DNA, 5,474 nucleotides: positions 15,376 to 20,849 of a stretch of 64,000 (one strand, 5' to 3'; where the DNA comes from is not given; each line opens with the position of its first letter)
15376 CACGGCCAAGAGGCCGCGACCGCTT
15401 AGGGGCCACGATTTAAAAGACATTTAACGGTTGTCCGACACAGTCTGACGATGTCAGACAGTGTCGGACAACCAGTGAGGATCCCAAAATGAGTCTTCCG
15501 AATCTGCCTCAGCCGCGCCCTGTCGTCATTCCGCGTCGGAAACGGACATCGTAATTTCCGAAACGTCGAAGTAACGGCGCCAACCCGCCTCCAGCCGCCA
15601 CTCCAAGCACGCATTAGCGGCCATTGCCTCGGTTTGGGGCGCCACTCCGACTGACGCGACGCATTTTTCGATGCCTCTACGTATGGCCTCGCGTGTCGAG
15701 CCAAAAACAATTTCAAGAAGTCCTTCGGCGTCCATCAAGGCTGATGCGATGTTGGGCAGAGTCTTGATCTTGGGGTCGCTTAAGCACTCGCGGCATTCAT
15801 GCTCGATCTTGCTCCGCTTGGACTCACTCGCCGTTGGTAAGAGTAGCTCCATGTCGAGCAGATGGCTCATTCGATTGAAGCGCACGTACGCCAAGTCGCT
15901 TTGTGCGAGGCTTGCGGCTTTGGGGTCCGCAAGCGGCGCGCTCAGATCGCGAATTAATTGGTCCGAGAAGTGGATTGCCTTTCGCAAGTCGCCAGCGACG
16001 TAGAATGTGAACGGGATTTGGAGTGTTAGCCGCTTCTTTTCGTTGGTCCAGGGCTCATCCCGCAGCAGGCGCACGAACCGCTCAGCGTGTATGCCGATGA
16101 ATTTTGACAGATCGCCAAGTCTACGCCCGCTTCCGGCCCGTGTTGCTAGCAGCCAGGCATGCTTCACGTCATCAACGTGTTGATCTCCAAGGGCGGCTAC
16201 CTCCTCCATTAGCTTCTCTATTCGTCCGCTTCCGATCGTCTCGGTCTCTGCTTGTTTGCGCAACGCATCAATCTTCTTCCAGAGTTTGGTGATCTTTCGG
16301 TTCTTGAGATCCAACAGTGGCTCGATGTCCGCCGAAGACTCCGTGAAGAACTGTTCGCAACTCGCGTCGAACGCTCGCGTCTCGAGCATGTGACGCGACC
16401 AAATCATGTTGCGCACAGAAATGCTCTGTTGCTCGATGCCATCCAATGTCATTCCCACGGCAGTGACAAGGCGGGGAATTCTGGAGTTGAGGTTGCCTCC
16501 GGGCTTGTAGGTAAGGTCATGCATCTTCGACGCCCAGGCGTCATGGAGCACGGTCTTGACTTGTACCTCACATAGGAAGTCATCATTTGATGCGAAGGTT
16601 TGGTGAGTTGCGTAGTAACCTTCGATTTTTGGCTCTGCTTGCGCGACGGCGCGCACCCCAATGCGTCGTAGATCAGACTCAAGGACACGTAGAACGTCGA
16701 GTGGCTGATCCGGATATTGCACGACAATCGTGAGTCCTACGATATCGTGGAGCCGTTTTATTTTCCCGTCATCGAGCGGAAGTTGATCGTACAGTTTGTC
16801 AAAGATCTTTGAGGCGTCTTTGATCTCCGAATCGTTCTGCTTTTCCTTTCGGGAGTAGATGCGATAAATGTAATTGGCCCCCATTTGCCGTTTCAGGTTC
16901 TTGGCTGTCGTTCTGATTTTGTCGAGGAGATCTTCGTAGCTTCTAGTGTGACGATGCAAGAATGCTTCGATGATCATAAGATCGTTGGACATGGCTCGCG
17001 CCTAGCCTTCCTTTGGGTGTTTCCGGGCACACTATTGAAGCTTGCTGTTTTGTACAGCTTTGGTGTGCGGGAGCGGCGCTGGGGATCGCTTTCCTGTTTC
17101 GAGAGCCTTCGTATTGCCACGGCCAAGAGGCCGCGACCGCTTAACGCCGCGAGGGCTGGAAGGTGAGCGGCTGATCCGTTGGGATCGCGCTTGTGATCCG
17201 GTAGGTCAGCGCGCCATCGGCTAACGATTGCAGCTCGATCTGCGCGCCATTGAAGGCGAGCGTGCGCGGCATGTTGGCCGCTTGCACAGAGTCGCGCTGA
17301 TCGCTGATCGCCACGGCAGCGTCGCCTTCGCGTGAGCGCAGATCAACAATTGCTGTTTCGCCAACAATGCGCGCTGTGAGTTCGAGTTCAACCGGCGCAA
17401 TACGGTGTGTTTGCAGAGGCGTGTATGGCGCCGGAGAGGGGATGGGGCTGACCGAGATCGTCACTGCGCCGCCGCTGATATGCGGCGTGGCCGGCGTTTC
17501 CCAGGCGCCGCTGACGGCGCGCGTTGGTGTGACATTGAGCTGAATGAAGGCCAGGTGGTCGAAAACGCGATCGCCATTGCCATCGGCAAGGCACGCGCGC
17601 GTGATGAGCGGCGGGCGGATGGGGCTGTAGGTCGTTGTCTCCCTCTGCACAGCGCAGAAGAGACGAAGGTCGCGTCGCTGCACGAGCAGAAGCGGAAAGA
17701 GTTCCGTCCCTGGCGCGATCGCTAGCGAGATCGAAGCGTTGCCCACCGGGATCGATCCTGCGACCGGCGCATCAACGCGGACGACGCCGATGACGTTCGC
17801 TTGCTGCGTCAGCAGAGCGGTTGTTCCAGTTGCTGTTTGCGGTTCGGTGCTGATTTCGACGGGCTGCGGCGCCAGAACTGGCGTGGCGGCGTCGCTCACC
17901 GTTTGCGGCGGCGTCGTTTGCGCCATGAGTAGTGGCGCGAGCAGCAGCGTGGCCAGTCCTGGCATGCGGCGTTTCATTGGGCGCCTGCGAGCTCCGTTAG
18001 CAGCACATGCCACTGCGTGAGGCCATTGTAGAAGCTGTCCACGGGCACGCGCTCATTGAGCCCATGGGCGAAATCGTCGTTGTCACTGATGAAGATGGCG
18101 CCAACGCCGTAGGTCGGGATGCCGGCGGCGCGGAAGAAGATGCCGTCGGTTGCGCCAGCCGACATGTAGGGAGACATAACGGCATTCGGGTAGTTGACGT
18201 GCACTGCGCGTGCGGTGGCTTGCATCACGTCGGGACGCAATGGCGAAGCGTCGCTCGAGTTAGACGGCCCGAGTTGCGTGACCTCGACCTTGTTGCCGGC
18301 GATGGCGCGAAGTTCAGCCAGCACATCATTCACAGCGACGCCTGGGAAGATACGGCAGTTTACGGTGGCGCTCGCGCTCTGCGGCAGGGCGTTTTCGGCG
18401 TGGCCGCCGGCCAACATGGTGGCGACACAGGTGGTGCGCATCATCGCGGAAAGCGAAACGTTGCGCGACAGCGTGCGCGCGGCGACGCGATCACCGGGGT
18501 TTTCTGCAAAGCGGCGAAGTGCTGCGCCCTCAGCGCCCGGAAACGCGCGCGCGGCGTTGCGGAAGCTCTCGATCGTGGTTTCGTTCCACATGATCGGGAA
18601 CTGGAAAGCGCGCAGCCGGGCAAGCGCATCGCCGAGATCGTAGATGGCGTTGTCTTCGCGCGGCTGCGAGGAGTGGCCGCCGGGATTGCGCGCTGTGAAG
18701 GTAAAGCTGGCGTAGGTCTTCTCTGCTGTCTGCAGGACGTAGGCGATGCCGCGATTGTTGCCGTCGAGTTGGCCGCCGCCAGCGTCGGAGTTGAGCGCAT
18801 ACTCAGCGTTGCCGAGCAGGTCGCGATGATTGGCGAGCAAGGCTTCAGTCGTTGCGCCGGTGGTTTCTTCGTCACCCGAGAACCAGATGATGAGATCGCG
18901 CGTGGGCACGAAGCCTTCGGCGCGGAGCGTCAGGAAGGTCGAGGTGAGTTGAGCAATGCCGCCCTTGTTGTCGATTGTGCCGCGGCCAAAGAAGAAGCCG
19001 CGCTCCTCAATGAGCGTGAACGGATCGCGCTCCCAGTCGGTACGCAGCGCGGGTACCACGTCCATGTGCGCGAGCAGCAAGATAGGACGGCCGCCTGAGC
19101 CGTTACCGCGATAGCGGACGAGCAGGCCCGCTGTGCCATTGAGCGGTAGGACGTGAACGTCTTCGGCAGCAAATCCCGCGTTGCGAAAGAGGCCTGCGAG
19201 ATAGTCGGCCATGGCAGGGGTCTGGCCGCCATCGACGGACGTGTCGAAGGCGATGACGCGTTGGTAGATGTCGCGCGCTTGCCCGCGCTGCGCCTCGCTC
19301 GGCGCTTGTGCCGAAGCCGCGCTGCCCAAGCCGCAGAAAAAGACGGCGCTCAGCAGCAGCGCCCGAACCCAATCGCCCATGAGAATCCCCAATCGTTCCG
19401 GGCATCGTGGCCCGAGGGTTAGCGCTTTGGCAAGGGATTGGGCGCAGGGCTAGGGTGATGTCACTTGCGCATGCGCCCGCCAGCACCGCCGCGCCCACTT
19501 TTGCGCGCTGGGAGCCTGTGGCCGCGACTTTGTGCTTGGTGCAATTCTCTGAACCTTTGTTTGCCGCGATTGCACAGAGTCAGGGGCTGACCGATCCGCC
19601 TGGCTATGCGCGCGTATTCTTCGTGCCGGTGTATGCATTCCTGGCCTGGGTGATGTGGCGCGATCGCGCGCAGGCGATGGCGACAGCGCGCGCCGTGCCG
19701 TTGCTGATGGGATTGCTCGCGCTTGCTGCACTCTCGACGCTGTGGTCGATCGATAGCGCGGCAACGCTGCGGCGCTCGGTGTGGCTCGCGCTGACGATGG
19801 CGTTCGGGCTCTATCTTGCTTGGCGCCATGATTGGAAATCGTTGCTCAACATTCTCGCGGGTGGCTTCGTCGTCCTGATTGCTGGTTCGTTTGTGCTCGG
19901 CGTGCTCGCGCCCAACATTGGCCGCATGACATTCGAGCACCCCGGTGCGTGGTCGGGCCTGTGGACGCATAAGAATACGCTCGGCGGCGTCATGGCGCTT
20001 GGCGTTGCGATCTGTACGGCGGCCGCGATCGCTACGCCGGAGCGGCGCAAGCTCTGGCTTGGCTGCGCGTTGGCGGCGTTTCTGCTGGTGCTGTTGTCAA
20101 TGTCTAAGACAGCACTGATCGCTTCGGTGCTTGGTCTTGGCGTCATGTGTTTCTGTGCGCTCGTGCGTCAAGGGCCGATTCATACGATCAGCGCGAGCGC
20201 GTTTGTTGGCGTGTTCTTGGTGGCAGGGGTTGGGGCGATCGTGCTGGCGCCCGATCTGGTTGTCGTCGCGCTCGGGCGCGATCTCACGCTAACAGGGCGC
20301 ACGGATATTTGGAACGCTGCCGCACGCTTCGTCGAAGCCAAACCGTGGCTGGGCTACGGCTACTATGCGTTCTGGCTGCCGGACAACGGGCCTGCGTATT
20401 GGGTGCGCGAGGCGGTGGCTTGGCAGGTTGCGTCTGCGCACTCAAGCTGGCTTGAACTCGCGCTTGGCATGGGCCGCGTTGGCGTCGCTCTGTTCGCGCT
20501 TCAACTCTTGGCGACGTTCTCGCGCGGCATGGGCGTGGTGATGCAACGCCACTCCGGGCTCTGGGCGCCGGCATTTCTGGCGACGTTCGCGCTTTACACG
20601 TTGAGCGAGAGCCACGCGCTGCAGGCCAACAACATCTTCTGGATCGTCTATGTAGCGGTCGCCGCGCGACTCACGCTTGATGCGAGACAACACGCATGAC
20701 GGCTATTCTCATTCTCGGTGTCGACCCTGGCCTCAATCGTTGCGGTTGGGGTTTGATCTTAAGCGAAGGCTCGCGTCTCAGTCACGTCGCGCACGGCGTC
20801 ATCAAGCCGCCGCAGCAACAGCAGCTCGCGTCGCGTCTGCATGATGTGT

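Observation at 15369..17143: Single-gene low-GC islet inserted precisely at the secA stop codon, flanked by perfect 33-bp direct repeats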

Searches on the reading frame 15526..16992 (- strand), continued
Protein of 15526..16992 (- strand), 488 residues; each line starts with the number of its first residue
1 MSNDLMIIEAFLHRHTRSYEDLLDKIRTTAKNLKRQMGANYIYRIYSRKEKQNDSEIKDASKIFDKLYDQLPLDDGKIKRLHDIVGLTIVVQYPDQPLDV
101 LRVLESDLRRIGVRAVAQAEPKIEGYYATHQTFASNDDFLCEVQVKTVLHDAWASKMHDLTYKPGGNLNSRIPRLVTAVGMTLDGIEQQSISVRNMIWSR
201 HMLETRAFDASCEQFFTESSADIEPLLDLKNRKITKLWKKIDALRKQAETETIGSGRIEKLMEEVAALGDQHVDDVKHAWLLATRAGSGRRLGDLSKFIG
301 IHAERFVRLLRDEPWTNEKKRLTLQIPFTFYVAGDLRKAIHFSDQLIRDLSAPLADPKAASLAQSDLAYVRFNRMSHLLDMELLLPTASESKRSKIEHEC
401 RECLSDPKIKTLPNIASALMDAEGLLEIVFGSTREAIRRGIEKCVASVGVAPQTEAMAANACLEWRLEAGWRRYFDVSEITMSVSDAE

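Call 45: search_solved_structures(query=A3, max_evalue=0.01)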
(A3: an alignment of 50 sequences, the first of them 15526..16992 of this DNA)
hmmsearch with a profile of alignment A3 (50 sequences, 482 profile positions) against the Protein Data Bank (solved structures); distinct sequences matched with E-value up to 0.01: 11.
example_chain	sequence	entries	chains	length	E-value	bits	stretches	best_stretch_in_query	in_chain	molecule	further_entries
2be3_A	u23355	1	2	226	3e-15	59.2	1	26-206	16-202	GTP pyrophosphokinase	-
3l9d_A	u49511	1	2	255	2.1e-12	49.8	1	56-206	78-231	Putative GTP pyrophosphokinase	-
5ded_D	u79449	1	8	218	6e-12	48.3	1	13-199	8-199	GTP pyrophosphokinase YjbM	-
5dec_A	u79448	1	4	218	7.3e-12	48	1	14-200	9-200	GTP pyrophosphokinase YjbM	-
5f2v_V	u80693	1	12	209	1e-11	47.6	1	18-202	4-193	GTP pyrophosphokinase YjbM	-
6fgj_A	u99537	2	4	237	2.2e-10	43.1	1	43-197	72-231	GTP pyrophosphokinase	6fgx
6ewz_A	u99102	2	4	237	3e-10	42.7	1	43-207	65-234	GTP pyrophosphokinase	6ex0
6fgk_A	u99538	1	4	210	1.1e-08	37.5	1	53-169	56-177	GTP pyrophosphokinase YwaC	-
9r1o_A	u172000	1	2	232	0.0052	18.8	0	233-286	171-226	sc-apCC-6-DPH-NR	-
9erv_A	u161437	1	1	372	0.0061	18.6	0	54-159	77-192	RelA/SpoT family protein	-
7ztb_A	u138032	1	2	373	0.0061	18.6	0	54-159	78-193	RelA/SpoT family protein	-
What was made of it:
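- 15526..16992 (-): Cargo gene: a 488-aa RelA/SpoT-homologue protein (NCBI MEZ5958089.1, R3C27_12870). It has an N-terminal small-alarmone-synthetase fold (~1-165), a long helix (171-223) and an all-alpha helical-repeat C-terminal domain (232-487). PDB profile hit 2be3, 3e-15 (call 45).
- On toxSAS toxin-antitoxin module / CapRel-type fused defence protein: The CapRel structure matches only marginally and only in the synthetase domain (call 45).
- Closest known: Small alarmone synthetases RelQ/RelP and toxic SAS. Different: Similarity to CapRel is marginal (PDB 7ztb, E = 0.006, call 45).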

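Call 61: find_related_loci(query=A3, collection=viral_contigs, flank=8000)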
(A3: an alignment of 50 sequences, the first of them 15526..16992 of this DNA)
Query A3 (488 aa) in viral_contigs; peptide patterns used: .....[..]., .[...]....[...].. (x = any residue, [..] = any of these).
28 stretches matched a pattern, but none encodes a relative of the query by tblastn (E <= 1e-3).

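Call 62: find_encoding_contigs(protein=P0050, flank=6000, max_places=6)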
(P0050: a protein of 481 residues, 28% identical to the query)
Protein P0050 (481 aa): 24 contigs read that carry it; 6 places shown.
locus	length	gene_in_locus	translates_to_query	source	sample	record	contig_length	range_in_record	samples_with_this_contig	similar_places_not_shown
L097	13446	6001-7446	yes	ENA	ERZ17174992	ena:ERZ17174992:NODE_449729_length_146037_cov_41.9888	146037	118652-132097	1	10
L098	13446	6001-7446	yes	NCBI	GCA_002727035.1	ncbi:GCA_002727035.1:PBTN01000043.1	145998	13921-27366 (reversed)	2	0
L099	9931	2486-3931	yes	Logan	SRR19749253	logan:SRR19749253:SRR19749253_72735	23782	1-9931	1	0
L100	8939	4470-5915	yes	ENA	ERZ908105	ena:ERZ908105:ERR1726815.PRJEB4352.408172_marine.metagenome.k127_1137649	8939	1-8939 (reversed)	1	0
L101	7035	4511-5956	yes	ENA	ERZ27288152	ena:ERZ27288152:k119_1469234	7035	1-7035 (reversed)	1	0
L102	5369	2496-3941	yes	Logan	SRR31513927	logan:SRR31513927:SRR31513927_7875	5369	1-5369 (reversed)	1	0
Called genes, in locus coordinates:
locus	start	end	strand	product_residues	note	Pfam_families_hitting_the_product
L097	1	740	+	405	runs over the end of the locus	PF25917:BSH_RND, PF25944:Beta-barrel_RND, PF25967:RND-MFP_C, PF25989:YknX_C (weak)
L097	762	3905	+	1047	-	PF00873:ACR_tran, PF03176:MMPL, PF02355:SecD_SecF_C (faint)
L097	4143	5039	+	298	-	PF01548:DEDD_Tnp_IS110, PF02371:Transposase_20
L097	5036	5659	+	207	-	-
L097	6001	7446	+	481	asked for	PF04607:RelA_SpoT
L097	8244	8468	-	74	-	PF05974:DUF892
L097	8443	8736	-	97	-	-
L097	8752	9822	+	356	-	PF01385:OrfB_IS605, PF07282:Cas12f1-like_TNB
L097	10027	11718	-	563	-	PF02538:Hydantoinase_B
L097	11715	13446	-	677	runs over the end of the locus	PF05378:Hydant_A_N, PF01968:Hydantoinase_A, PF19278:Hydant_A_C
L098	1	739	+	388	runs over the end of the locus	PF25919:BSH_CusB (faint), PF25917:BSH_RND, PF25944:Beta-barrel_RND, PF25967:RND-MFP_C, PF25989:YknX_C (weak)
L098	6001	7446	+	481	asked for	PF04607:RelA_SpoT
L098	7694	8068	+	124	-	-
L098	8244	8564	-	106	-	PF05974:DUF892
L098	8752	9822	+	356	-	PF01385:OrfB_IS605, PF07282:Cas12f1-like_TNB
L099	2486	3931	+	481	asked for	PF04607:RelA_SpoT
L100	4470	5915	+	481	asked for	PF04607:RelA_SpoT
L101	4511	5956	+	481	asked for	PF04607:RelA_SpoT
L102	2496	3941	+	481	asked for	PF04607:RelA_SpoT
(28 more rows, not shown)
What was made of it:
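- A distant homologue in Methylobacterium lies near IS110 and IS605-TnpB genes (call 62).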

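Call 68: search_protein_families(library=ncbifam, proteins=[window:15526-16992:-, L082:9569-9922:+], max_evalue=0.01)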
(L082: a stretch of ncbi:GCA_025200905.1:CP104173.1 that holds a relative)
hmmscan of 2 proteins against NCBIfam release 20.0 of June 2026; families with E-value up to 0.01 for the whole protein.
window:15526-16992:- (488 aa): 3 families
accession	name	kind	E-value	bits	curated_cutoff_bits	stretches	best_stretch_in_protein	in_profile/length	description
NF053588.1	GTPPhKinYjbM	equivalog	6.9e-07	29.2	320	1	56-173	43-168/201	GTP diphosphokinase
TIGR00691.1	spoT_relA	subfamily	5.7e-06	24.9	499.2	1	11-152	162-304/687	RelA/SpoT family protein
NF047493.1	LB_053_fam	equivalog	0.00041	19.6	200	1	17-84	182-247/273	LB_053 family protein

L082:9569-9922:+ (117 aa): 0 families

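Call 69: search_protein_families(library=padloc, proteins=[L082:9569-9922:+, L085:9841-10203:+, L087:9575-9910:+, P0003, P0012, P0022, P0050], max_evalue=0.01)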
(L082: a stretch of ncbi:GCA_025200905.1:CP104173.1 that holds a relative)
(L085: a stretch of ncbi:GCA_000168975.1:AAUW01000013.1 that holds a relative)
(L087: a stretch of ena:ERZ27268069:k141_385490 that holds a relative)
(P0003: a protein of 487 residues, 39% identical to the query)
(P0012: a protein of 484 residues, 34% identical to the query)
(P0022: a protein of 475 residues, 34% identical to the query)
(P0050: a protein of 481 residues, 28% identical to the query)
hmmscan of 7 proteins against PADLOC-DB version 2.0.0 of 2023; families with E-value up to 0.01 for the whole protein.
L082:9569-9922:+ (117 aa): 0 families

L085:9841-10203:+ (120 aa): 0 families

L087:9575-9910:+ (111 aa): 0 families

P0003 (487 aa): 1 family
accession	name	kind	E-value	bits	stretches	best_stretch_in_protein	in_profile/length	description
PDLC04999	PDC-S33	-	1.1e-05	23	1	56-155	72-175/349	-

P0012 (484 aa): 1 family
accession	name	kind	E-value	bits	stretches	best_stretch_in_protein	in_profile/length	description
PDLC04999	PDC-S33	-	1.2e-06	26.2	1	4-276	30-300/349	-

P0022 (475 aa): 1 family
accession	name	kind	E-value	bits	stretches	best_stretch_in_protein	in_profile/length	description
PDLC04999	PDC-S33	-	1.4e-05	22.7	1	55-192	71-218/349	-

P0050 (481 aa): 1 family
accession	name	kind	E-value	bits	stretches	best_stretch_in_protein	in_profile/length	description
PDLC04999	PDC-S33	-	0.0068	13.9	0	54-161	64-176/349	-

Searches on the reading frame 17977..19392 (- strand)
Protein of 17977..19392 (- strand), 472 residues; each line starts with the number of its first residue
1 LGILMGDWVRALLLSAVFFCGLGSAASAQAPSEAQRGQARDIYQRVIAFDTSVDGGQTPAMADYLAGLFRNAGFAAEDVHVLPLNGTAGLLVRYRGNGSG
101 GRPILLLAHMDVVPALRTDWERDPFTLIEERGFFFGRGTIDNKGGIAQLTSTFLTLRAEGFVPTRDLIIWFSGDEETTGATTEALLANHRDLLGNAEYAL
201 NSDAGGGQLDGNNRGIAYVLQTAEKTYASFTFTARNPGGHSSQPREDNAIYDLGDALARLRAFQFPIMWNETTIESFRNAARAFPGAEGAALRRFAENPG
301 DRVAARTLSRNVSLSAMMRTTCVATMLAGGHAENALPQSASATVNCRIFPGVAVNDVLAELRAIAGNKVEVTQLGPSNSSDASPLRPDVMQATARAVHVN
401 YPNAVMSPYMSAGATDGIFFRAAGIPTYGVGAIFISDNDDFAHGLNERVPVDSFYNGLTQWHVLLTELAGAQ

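Call 33: search_protein_families(library=pfam, proteins=[window:17977-19392:-], max_evalue=0.1)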
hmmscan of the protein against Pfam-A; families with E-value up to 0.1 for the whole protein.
window:17977-19392:- (472 aa): 3 families
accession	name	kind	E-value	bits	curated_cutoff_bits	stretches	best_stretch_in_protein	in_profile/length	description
PF01546.33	Peptidase_M20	-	1.2e-25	91.1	24.6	1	105-463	1-202/206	Peptidase family M20/M25/M40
PF07687.19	M20_dimer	-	2.4e-14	53.6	21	1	223-368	2-102/107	Peptidase dimerisation domain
PF04389.22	Peptidase_M28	-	6.9e-08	32.9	21.3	1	93-207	5-97/193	Peptidase family M28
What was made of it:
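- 17974..19392 (-): M20/M28 peptidase, the conserved right-hand border of the variable slot downstream of secA. Pfam (call 33).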

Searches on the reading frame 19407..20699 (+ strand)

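Call 33: search_protein_families(library=pfam, proteins=[window:19407-20699:+], max_evalue=0.1)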
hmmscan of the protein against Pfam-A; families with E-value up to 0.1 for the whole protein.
window:19407-20699:+ (430 aa): 1 family
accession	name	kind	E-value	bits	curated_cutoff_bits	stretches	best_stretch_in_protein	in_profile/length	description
PF04932.20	Wzy_C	-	8.4e-15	55.3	31.7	2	221-364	3-149/149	O-Antigen ligase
